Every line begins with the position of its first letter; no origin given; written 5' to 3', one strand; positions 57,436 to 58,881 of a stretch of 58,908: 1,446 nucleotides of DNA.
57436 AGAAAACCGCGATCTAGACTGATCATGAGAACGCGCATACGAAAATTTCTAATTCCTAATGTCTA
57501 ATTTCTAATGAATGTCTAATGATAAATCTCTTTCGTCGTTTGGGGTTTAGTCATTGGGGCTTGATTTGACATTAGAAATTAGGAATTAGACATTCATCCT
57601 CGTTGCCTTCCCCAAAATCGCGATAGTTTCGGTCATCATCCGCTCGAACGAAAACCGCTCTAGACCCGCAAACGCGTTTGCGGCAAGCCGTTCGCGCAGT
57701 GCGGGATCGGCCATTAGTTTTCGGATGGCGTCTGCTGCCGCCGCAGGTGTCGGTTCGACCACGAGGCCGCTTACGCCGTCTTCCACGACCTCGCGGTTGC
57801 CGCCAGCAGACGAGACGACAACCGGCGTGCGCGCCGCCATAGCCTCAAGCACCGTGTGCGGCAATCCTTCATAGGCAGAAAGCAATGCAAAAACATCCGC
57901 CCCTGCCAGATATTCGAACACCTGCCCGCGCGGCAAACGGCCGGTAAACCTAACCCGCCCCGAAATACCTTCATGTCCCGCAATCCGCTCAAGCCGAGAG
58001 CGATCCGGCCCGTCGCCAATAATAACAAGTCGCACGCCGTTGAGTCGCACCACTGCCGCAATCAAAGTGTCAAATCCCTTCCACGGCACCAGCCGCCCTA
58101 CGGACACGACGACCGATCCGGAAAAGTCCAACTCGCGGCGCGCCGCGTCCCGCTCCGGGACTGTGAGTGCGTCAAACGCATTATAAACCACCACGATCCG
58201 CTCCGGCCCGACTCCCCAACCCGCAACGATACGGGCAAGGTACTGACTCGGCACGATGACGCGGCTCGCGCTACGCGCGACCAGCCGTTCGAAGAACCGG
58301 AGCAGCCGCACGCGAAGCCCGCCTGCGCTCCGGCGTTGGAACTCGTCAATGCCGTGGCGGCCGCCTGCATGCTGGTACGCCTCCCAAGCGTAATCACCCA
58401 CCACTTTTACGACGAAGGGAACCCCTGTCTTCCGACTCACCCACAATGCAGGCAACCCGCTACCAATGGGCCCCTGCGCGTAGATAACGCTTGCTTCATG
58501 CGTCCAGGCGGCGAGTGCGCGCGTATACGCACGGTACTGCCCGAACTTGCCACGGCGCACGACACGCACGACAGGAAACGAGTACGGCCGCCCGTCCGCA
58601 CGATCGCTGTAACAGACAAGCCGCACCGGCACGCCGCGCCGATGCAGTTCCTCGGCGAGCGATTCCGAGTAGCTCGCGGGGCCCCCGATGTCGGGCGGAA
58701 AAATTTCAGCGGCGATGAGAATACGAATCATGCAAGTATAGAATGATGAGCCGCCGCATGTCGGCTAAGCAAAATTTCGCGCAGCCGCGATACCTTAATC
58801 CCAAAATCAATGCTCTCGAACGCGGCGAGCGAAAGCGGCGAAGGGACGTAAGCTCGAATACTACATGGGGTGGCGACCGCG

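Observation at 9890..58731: About 49-kb lipid-carrier glycan assembly system with an unusually large set of GT-C-type transferases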

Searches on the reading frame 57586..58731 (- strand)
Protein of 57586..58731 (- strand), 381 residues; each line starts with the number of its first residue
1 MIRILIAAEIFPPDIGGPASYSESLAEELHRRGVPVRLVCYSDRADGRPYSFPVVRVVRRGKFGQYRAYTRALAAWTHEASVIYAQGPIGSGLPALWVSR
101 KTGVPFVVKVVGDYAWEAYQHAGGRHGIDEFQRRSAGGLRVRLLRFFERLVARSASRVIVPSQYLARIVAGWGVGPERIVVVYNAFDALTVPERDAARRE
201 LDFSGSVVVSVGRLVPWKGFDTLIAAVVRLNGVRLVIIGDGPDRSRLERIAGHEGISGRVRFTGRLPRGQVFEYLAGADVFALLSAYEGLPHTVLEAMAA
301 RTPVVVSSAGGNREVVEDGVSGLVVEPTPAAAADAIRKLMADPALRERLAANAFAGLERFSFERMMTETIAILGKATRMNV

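Call 6: search_protein_families(library=pfam, proteins=[window:57586-58731:-], max_evalue=0.01)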
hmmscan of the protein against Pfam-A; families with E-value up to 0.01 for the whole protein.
window:57586-58731:- (381 aa): 6 families
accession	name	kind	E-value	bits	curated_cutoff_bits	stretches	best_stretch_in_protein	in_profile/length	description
PF00534.26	Glycos_transf_1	-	6.6e-44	149.9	26.4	1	205-353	15-169/172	Glycosyl transferases group 1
PF13692.12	Glyco_trans_1_4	-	3.1e-35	121.9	27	1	207-342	3-142/142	Glycosyl transferases group 1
PF13579.12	Glyco_trans_4_4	-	7e-26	91.9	29.7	1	16-184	1-157/158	Glycosyl transferase 4-like domain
PF13439.12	Glyco_transf_4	-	1.8e-18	67.6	28.5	1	15-187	1-167/170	Glycosyltransferase Family 4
PF13524.12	Glyco_trans_1_2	-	3e-09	37.4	25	1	223-355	5-127/144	Glycosyl transferase-like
PF20706.3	GT4-conflict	-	6.4e-08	32.4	26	1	204-357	196-372/385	Family 4 Glycosyltransferase in conflict systems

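Call 68: find_encoding_contigs(protein=window:57586-58731:-, flank=10000, max_places=4)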
Protein window:57586-58731:- (381 aa): 2 contigs read that carry it; 2 places shown.
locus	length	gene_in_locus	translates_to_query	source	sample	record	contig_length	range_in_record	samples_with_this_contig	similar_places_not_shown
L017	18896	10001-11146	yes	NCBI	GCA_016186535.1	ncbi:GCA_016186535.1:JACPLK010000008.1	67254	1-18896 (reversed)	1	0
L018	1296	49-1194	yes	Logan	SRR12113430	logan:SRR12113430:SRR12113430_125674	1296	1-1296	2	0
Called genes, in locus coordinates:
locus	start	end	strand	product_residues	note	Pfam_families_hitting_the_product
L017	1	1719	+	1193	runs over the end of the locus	-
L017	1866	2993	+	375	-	PF13431:TPR_17 (faint), PF13432:TPR_16 (faint), PF07719:TPR_2 (faint), PF13181:TPR_8 (faint), PF13428:TPR_14 (faint), PF13424:TPR_12 (faint)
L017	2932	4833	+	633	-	PF04932:Wzy_C, PF23914:TPR_CcmH_CycH (faint), PF13428:TPR_14 (faint), PF13431:TPR_17 (faint), PF13371:TPR_9 (faint), PF00515:TPR_1 (faint), PF13414:TPR_11 (weak), PF13432:TPR_16, +3 more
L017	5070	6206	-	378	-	PF13477:Glyco_trans_4_2, PF13439:Glyco_transf_4, PF13579:Glyco_trans_4_4, PF00534:Glycos_transf_1, PF13692:Glyco_trans_1_4, PF13524:Glyco_trans_1_2 (weak)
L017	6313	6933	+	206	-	PF13563:2_5_RNA_ligase2, PF06299:DUF1045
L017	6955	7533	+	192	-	-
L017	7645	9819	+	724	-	PF01073:3Beta_HSD, PF01370:Epimerase, PF04321:RmlD_sub_bind, PF16363:GDP_Man_Dehyd, PF07993:NAD_binding_4, PF13439:Glyco_transf_4, PF20706:GT4-conflict, PF00534:Glycos_transf_1, +3 more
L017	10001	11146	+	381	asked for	PF13439:Glyco_transf_4, PF13579:Glyco_trans_4_4, PF20706:GT4-conflict, PF00534:Glycos_transf_1, PF13692:Glyco_trans_1_4, PF13524:Glyco_trans_1_2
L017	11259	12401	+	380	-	PF13439:Glyco_transf_4, PF13579:Glyco_trans_4_4, PF20706:GT4-conflict, PF00534:Glycos_transf_1, PF13692:Glyco_trans_1_4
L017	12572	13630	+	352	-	PF20706:GT4-conflict, PF00534:Glycos_transf_1, PF13692:Glyco_trans_1_4, PF13524:Glyco_trans_1_2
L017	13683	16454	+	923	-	PF00534:Glycos_transf_1, PF13692:Glyco_trans_1_4, PF13524:Glyco_trans_1_2, PF13231:PMT_2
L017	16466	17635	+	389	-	PF13439:Glyco_transf_4, PF00534:Glycos_transf_1, PF13692:Glyco_trans_1_4, PF13524:Glyco_trans_1_2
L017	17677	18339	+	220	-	PF13489:Methyltransf_23, PF08241:Methyltransf_11, PF08242:Methyltransf_12 (weak), PF13649:Methyltransf_25, PF01209:Ubie_methyltran (weak), PF13847:Methyltransf_31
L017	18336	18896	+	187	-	PF00106:adh_short, PF01370:Epimerase, PF13561:adh_short_C2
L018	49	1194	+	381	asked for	PF13439:Glyco_transf_4, PF13579:Glyco_trans_4_4, PF20706:GT4-conflict, PF00534:Glycos_transf_1, PF13692:Glyco_trans_1_4, PF13524:Glyco_trans_1_2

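Call 69: find_encoding_contigs(protein=L017:1866-2993:+, flank=10000, max_places=1)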
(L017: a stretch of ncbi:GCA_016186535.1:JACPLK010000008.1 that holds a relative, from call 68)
Protein L017:1866-2993:+ (375 aa): 1 contig read that carries it; 1 place shown.
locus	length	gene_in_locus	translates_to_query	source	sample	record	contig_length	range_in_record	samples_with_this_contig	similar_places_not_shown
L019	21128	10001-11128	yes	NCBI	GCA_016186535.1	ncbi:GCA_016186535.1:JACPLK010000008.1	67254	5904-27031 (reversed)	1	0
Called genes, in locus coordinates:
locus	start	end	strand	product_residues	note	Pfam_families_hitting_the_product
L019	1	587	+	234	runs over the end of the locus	PF13365:Trypsin_2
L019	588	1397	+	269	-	PF00535:Glycos_transf_2, PF13641:Glyco_tranf_2_3, PF13632:Glyco_trans_2_3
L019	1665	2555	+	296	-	PF13489:Methyltransf_23, PF13847:Methyltransf_31, PF08241:Methyltransf_11, PF08242:Methyltransf_12, PF13649:Methyltransf_25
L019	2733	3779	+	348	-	PF01073:3Beta_HSD, PF01370:Epimerase, PF02719:Polysacc_synt_2, PF04321:RmlD_sub_bind, PF07993:NAD_binding_4, PF13460:NAD_binding_10 (faint), PF16363:GDP_Man_Dehyd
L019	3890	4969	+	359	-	PF00483:NTP_transferase, PF12804:NTP_transf_3, PF25084:LbH_EIF2B, PF00132:Hexapep (faint), PF25087:GMPPB_C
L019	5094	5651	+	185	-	PF08220:HTH_DeoR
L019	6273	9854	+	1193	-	-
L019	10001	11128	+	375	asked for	PF13431:TPR_17 (faint), PF13432:TPR_16 (faint), PF07719:TPR_2 (faint), PF13181:TPR_8 (faint), PF13428:TPR_14 (faint), PF13424:TPR_12 (faint)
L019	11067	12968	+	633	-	PF04932:Wzy_C, PF23914:TPR_CcmH_CycH (faint), PF13428:TPR_14 (faint), PF13431:TPR_17 (faint), PF13371:TPR_9 (faint), PF00515:TPR_1 (faint), PF13414:TPR_11 (weak), PF13432:TPR_16, +3 more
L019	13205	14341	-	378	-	PF13477:Glyco_trans_4_2, PF13439:Glyco_transf_4, PF13579:Glyco_trans_4_4, PF00534:Glycos_transf_1, PF13692:Glyco_trans_1_4, PF13524:Glyco_trans_1_2 (weak)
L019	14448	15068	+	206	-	PF13563:2_5_RNA_ligase2, PF06299:DUF1045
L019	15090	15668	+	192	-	-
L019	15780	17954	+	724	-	PF01073:3Beta_HSD, PF01370:Epimerase, PF04321:RmlD_sub_bind, PF16363:GDP_Man_Dehyd, PF07993:NAD_binding_4, PF13439:Glyco_transf_4, PF20706:GT4-conflict, PF00534:Glycos_transf_1, +3 more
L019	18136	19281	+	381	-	PF13439:Glyco_transf_4, PF13579:Glyco_trans_4_4, PF20706:GT4-conflict, PF00534:Glycos_transf_1, PF13692:Glyco_trans_1_4, PF13524:Glyco_trans_1_2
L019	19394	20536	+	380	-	PF13439:Glyco_transf_4, PF13579:Glyco_trans_4_4, PF20706:GT4-conflict, PF00534:Glycos_transf_1, PF13692:Glyco_trans_1_4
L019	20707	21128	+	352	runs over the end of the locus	PF20706:GT4-conflict, PF00534:Glycos_transf_1, PF13692:Glyco_trans_1_4, PF13524:Glyco_trans_1_2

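Call 77: search_protein_families(library=ncbifam, proteins=[L019:588-1397:+, L019:3890-4969:+, L019:6273-9854:+, L019:15780-17954:+], max_evalue=0.00001)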
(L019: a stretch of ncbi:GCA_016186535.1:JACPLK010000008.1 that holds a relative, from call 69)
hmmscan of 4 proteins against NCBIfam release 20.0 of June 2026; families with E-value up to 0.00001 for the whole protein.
L019:588-1397:+ (269 aa): 6 families
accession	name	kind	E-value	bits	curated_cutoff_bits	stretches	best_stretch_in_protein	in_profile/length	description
TIGR03965.1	mycofact_glyco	equivalog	5.5e-23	81.6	280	1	2-231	75-285/467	mycofactocin biosynthesis glycosyltransferase MftF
TIGR01556.1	rhamnosyltran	subfamily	1.4e-14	54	200.55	1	35-226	25-200/281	rhamnosyltransferase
NF041875.1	EPS_EpsD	equivalog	4.7e-10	39.4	370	1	5-233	3-213/325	exopolysaccharide biosynthesis glycosyltransferase EpsD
TIGR03937.1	PgaC_IcaA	equivalog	1.1e-07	31.2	422.3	0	45-112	91-159/407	poly-beta-1,6-N-acetyl-D-glucosamine synthase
TIGR04283.1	glyco_like_mftF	equivalog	1.9e-07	30.9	182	1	3-104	1-97/221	TIGR04283 family arsenosugar biosynthesis glycosyltransferase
TIGR04440.1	glyco_TIGR04440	domain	3.8e-06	26.8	70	1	3-151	2-156/215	TIGR00180 family glycosyltransferase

L019:3890-4969:+ (359 aa): 30 families (the best 25 are shown)
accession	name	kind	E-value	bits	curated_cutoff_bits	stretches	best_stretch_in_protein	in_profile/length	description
TIGR01208.1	rmlA_long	equivalog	3.6e-114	381.3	320.25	1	2-359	1-353/353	glucose-1-phosphate thymidylyltransferase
TIGR03992.1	Arch_glmU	subfamily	2.9e-67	227.2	292.1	1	1-336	1-327/393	bifunctional sugar-1-phosphate nucleotidylyltransferase/acetyltransferase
TIGR01207.1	rmlA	equivalog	1.3e-49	168.8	360.65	1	2-236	1-237/286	glucose-1-phosphate thymidylyltransferase RfbA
NF041173.1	Sug_nt_acttase_Thmprot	equivalog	2.7e-46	158.3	600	1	1-333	1-324/405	bifunctional sugar-1-phosphate nucleotidylyltransferase/acetyltransferase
NF012024.0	PRK15480.1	equivalog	5.4e-46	157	588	1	2-236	5-241/292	glucose-1-phosphate thymidylyltransferase RfbA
NF052502.1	man1P_GTase_Rv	exception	3.6e-39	134.6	440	1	2-339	2-327/352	mannose-1-phosphate guanylyltransferase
NF041313.1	UDPGP_AglF_Halo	equivalog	3.2e-36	125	400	1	1-233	1-232/234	UTP--glucose-1-phosphate uridylyltransferase AglF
TIGR01099.1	galU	equivalog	5.9e-26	91.6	326.8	2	75-214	97-245/261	UTP--glucose-1-phosphate uridylyltransferase GalU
NF003670.0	PRK05293.1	equivalog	8.1e-25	87.5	470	1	3-346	7-362/382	glucose-1-phosphate adenylyltransferase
TIGR02091.1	glgC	equivalog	1.6e-18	67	424.9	1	105-339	119-359/364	glucose-1-phosphate adenylyltransferase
NF009928.0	PRK13389.1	equivalog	4.5e-18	65.4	548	2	80-214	109-259/302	UTP--glucose-1-phosphate uridylyltransferase GalU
NF010934.1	PRK14354.1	equivalog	5.3e-18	64.8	450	1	3-320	2-323/447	bifunctional UDP-N-acetylglucosamine diphosphorylase/glucosamine-1-phosphate N-acetyltransferase GlmU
NF045761.1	NAMPUrTaseMurU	equivalog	4e-17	62.8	250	1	1-148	1-149/226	N-acetylmuramate alpha-1-phosphate uridylyltransferase MurU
NF010937.0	PRK14357.1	equivalog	1.3e-16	60.6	658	1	1-321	1-317/448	bifunctional UDP-N-acetylglucosamine diphosphorylase/glucosamine-1-phosphate N-acetyltransferase GlmU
NF007516.0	PRK10122.1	equivalog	2.4e-16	59.8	534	1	1-54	4-57/297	UTP--glucose-1-phosphate uridylyltransferase GalF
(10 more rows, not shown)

L019:6273-9854:+ (1193 aa): 0 families

L019:15780-17954:+ (724 aa): 63 families (the best 25 are shown)
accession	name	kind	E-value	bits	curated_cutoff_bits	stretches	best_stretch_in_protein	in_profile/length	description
TIGR01181.1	dTDP_gluc_dehyt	equivalog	1.8e-42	145.6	365.1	1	10-318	1-314/321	dTDP-glucose 4,6-dehydratase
TIGR04180.1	EDH_00030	hypoth_equivalog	1.8e-36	125.7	475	1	11-302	1-296/297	NAD-dependent 4,6-dehydratase LegB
TIGR03088.1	stp2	hypoth_equivalog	1.7e-33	116.2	409.05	1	504-723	162-374/374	TIGR03088 family PEP-CTERM/XrtA system glycosyltransferase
TIGR03999.1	thiol_BshA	equivalog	4.3e-33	114.8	273.7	1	480-723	144-374/375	N-acetyl-alpha-D-glucosaminyl L-malate synthase BshA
NF047684.1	TeichurnBiosyTuaC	equivalog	9.6e-32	110.3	550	1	421-723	110-390/391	teichuronic acid biosynthesis protein TuaC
TIGR04063.1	stp3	hypoth_equivalog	1.9e-31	109.3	442.05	1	501-723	179-396/397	TIGR04063 family PEP-CTERM/XrtA system glycosyltransferase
NF041876.1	EPS_EpsE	equivalog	4.2e-30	105.3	400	1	480-713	161-387/389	exopolysaccharide biosynthesis GT4 family glycosyltransferase EpsE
TIGR01179.1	galE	equivalog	6.7e-30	104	262.3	1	10-305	1-315/332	UDP-glucose 4-epimerase GalE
TIGR03449.1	mycothiol_MshA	equivalog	1.7e-26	93.1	462.5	1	503-722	189-403/406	D-inositol-3-phosphate glycosyltransferase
NF047922.1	GDPFucSynFcl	equivalog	1.6e-23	83.6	500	1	9-312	3-298/308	GDP-L-fucose synthase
NF008872.0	PRK11908.1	equivalog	3.1e-23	82.4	294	1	9-324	2-344/349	bifunctional UDP-4-keto-pentose/UDP-xylose synthase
NF011728.1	PRK15181.1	equivalog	1.2e-22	80.4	760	1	7-314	14-336/348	Vi polysaccharide biosynthesis UDP-N-acetylglucosaminuronic acid C-4 epimerase TviC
TIGR04047.1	MSMEG_0565_glyc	hypoth_equivalog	1.6e-22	80.1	259.85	1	499-720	156-372/373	MSMEG_0565 family glycosyltransferase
NF012028.0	PRK15484.1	subfamily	7.7e-22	77.9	618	1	487-717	146-373/380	lipopolysaccharide N-acetylglucosaminyltransferase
TIGR02149.1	glgA_Coryne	subfamily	8.3e-22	77.8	302.4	1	428-722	91-390/391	glycogen synthase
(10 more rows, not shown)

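Call 82: search_solved_structures(query=L019:6273-9854:+, max_evalue=1)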
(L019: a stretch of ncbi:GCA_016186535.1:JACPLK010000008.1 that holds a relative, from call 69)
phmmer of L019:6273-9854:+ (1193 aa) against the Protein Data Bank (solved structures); distinct sequences matched with E-value up to 1: 0.
